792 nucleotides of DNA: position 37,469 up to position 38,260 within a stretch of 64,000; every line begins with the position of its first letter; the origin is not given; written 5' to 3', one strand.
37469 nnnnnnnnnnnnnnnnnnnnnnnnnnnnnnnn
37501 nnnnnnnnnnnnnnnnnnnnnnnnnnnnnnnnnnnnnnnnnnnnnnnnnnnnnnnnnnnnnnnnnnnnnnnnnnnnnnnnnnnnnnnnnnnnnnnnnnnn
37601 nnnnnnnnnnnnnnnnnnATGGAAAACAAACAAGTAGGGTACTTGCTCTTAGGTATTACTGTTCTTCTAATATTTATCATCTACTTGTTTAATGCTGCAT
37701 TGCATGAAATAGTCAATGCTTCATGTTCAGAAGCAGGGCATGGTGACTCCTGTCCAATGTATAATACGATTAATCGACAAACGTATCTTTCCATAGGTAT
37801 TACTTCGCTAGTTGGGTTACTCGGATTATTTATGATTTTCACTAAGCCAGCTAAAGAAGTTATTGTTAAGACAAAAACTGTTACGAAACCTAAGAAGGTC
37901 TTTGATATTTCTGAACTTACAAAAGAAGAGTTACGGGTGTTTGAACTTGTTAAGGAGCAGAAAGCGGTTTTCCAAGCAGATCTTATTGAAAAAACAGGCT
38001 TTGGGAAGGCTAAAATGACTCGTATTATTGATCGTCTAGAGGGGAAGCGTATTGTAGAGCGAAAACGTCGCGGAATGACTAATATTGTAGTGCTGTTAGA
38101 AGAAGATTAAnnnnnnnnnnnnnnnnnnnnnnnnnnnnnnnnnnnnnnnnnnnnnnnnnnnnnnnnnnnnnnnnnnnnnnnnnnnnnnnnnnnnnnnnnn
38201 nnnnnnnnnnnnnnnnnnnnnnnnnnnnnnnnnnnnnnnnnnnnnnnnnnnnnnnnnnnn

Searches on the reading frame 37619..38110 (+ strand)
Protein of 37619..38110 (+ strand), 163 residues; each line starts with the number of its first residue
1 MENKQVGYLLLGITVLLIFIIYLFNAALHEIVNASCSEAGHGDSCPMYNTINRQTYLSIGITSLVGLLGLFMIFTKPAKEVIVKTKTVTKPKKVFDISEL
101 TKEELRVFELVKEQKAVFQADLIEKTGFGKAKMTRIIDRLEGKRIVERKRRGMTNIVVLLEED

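Call 11: search_protein_families(library=pfam, proteins=[window:37619-38110:+], max_evalue=0.01)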
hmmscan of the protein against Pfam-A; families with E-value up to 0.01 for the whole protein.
window:37619-38110:+ (163 aa): 4 families
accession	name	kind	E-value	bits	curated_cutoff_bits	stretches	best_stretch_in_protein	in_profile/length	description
PF24034.1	DUF7343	-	5.3e-07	29.8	27.6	1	102-159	3-61/62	Domain of unknown function (DUF7343)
PF12802.13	MarR_2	-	1.5e-05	25.5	27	1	100-150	3-54/61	MarR family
PF01047.28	MarR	-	2.6e-05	24.4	24.6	1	100-150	1-51/59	MarR family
PF25665.1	His1_capsid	-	0.0041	17.5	27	0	9-38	10-39/73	His1 virus capsid protein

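Call 12: search_protein_families(library=ncbifam, proteins=[window:37619-38110:+], max_evalue=0.01)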
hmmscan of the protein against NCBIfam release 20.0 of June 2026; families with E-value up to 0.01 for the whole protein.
window:37619-38110:+ (163 aa): 4 families
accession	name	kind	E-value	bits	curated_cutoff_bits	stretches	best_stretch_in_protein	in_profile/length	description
NF053777.1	Saro0803TransReg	equivalog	0.00022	20.9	200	1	98-150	33-85/140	Saro_0803 family transcriptional regulator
TIGR02337.1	HpaR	equivalog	0.00027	20.7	121.2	1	96-150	22-76/130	homoprotocatechuate degradation operon regulator HpaR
NF003210.0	PRK04172.1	equivalog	0.0049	15.8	350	1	99-157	3-61/496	phenylalanine--tRNA ligase subunit alpha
NF003158.0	PRK04132.1-3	equivalog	0.005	13.9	1750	1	98-157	811-870/1437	replication factor C small subunit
